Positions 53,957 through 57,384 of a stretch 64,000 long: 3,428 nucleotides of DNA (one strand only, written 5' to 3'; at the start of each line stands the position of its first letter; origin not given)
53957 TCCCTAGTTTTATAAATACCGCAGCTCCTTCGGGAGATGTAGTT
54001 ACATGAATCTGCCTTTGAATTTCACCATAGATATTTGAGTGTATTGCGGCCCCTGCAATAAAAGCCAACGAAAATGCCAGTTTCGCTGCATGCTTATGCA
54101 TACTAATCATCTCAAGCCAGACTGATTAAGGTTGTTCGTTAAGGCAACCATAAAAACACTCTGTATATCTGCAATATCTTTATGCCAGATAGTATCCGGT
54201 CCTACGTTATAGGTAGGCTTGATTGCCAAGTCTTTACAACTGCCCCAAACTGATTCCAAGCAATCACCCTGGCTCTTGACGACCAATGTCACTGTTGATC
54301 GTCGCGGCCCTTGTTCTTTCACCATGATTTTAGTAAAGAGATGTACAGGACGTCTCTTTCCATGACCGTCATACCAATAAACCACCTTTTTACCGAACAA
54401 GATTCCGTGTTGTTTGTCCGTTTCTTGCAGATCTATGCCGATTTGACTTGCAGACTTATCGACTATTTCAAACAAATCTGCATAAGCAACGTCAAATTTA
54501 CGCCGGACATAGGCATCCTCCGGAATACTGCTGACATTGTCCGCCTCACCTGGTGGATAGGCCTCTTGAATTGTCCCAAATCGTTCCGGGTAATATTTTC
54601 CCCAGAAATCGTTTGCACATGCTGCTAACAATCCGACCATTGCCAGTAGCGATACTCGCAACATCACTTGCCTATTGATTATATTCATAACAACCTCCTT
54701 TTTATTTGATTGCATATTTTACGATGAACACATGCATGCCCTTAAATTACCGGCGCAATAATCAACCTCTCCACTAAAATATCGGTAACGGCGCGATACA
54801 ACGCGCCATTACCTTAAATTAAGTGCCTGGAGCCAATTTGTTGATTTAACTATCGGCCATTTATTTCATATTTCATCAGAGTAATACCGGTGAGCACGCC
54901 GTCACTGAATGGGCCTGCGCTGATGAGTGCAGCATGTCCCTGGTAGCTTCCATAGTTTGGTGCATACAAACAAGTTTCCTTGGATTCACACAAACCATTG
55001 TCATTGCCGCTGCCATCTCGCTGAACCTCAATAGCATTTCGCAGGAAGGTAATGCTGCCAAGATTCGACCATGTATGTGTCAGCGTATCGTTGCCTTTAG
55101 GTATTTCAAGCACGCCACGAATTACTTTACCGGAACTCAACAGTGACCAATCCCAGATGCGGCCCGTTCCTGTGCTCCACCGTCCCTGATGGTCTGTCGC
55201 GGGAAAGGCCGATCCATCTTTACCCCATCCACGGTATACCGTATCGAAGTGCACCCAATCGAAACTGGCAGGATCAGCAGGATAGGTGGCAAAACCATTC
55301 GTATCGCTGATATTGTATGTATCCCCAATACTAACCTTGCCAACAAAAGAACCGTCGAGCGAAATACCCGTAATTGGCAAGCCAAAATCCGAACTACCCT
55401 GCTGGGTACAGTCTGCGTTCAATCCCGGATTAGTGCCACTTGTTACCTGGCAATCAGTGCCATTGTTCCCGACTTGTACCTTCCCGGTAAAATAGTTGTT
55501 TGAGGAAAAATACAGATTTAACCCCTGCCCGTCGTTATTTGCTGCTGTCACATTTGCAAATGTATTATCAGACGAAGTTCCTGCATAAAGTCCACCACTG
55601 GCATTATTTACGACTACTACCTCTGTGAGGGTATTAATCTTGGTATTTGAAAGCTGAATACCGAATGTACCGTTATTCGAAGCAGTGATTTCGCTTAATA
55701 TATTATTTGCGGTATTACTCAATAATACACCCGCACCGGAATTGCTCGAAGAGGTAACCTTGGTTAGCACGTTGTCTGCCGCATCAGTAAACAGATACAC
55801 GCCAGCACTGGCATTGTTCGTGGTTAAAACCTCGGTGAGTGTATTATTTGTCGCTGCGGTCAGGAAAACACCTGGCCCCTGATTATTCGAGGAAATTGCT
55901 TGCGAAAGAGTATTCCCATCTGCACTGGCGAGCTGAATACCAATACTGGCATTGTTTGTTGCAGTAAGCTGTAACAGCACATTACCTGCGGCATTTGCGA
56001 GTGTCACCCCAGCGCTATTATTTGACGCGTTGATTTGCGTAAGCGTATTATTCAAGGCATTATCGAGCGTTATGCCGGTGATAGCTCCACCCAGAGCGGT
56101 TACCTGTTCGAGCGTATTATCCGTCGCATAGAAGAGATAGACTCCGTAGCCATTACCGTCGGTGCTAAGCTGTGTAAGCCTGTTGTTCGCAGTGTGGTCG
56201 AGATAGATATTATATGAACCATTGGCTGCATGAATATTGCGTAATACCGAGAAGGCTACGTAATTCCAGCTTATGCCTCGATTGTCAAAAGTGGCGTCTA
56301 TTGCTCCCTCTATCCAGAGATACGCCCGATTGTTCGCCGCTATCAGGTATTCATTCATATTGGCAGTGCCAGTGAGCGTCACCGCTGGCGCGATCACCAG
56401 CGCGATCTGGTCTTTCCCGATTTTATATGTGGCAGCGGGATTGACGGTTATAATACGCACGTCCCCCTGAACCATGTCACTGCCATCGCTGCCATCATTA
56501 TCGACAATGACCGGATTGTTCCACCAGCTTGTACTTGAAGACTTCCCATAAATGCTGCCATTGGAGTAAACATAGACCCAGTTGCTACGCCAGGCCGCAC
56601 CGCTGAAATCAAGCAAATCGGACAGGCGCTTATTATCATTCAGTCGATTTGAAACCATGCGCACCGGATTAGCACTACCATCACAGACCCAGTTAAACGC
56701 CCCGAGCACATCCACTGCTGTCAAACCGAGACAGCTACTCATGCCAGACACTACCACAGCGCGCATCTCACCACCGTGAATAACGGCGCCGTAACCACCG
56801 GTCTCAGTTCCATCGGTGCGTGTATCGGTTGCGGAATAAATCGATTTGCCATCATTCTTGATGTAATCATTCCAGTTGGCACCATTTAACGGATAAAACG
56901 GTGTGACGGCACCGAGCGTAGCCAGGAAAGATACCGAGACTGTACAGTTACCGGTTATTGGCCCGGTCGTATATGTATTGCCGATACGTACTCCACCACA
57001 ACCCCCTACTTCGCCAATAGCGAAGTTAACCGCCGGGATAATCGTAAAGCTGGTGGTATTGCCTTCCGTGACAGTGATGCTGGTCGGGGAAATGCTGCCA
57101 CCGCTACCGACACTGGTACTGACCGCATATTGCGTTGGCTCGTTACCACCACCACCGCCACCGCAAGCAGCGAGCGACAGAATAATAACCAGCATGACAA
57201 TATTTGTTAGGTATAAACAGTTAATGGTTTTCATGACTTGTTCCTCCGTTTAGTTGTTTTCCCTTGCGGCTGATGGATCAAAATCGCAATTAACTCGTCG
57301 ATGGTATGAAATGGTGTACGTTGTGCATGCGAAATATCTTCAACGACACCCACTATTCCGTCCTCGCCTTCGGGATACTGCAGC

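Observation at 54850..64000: Three giant lipoproteins share one duplicated 5' module but carry unrelated passenger domains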

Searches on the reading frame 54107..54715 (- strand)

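Call 9: search_protein_families(library=pfam, proteins=[window:54107-54715:-], max_evalue=0.1)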
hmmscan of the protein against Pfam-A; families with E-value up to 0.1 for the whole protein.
window:54107-54715:- (202 aa): 1 family
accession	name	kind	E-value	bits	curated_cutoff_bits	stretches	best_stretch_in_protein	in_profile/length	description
PF21311.3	Phage_RBD_prop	-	0.027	14.5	23.7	1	79-122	138-184/255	Phage 5-bladed beta propeller receptor binding platform domain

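Call 10: search_protein_families(library=ncbifam, proteins=[window:54107-54715:-], max_evalue=0.1)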
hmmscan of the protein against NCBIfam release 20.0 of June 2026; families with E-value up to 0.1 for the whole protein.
window:54107-54715:- (202 aa): 0 families

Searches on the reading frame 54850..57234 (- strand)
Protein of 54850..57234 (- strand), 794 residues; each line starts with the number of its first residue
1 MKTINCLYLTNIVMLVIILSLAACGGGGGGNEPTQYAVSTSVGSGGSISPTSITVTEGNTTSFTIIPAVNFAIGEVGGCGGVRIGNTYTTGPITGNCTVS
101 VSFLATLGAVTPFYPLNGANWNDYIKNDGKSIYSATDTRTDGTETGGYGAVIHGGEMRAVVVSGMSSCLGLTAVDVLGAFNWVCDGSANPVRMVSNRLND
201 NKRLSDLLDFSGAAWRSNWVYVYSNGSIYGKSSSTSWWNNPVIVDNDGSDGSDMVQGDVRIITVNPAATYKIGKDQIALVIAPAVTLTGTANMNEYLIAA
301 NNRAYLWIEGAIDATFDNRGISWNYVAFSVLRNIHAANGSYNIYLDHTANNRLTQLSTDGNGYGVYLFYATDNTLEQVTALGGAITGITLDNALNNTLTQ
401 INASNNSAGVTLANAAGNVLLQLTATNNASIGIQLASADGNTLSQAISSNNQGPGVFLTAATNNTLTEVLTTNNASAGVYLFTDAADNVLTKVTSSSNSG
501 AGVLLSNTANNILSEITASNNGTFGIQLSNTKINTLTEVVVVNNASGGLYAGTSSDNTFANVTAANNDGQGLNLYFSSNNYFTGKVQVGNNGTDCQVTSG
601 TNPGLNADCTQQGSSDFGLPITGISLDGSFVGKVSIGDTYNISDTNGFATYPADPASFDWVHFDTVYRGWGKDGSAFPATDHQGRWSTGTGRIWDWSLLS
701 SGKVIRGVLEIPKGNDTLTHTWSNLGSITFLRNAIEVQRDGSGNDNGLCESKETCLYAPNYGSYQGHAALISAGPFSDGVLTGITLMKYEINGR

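Call 9: search_protein_families(library=pfam, proteins=[window:54850-57234:-], max_evalue=0.1)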
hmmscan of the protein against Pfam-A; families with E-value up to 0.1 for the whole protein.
window:54850-57234:- (794 aa): 2 families
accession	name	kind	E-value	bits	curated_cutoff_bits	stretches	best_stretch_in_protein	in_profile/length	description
PF13229.12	Beta_helix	-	1.9e-22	80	25.9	3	343-489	3-152/158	Right handed beta helix region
PF05048.19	NosD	-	3.3e-20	72.9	23.6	2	318-466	16-164/212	Periplasmic copper-binding protein (NosD)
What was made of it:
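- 54850..57234 (-): L1: 794-aa lipoprotein (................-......) with a parallel beta-helix passenger. Pfam Beta_helix 1.9e-22 and NosD 3.3e-20 (call 9).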

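Call 10: search_protein_families(library=ncbifam, proteins=[window:54850-57234:-], max_evalue=0.1)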
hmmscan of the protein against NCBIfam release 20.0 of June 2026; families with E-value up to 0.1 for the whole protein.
window:54850-57234:- (794 aa): 2 families
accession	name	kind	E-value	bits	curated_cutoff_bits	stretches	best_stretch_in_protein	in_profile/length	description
TIGR03804.1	para_beta_helix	repeat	1.4e-14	53.5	19.45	5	432-467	1-35/44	parallel beta-helix repeat protein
TIGR03805.1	beta_helix_1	subfamily_domain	0.0096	15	141.5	1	338-430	83-175/314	parallel beta-helix domain-containing protein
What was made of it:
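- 54850..57234 (-): TIGR03804 repeats (call 10).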

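Call 27: list_cluster_members(proteins=[P0001, window:54850-57234:-, window:58459-61008:-, window:62492-63913:-, window:61190-62431:-, window:57486-58316:-])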
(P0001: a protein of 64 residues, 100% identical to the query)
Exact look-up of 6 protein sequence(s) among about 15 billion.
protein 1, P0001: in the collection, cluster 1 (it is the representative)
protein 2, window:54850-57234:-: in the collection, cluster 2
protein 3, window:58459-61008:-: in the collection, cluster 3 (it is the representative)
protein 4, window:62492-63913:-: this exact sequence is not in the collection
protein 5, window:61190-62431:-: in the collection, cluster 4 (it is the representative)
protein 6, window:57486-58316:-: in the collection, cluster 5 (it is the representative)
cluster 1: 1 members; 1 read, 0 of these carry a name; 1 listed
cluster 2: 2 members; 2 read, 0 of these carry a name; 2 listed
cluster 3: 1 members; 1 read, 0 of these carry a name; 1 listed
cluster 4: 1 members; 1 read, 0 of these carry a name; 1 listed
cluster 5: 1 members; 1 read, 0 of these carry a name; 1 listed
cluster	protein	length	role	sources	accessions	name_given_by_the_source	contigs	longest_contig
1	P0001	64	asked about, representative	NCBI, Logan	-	-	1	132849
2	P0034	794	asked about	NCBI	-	-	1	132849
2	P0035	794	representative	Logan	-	-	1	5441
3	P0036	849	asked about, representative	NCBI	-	-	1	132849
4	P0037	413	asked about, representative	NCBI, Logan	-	-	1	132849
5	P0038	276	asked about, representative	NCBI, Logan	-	-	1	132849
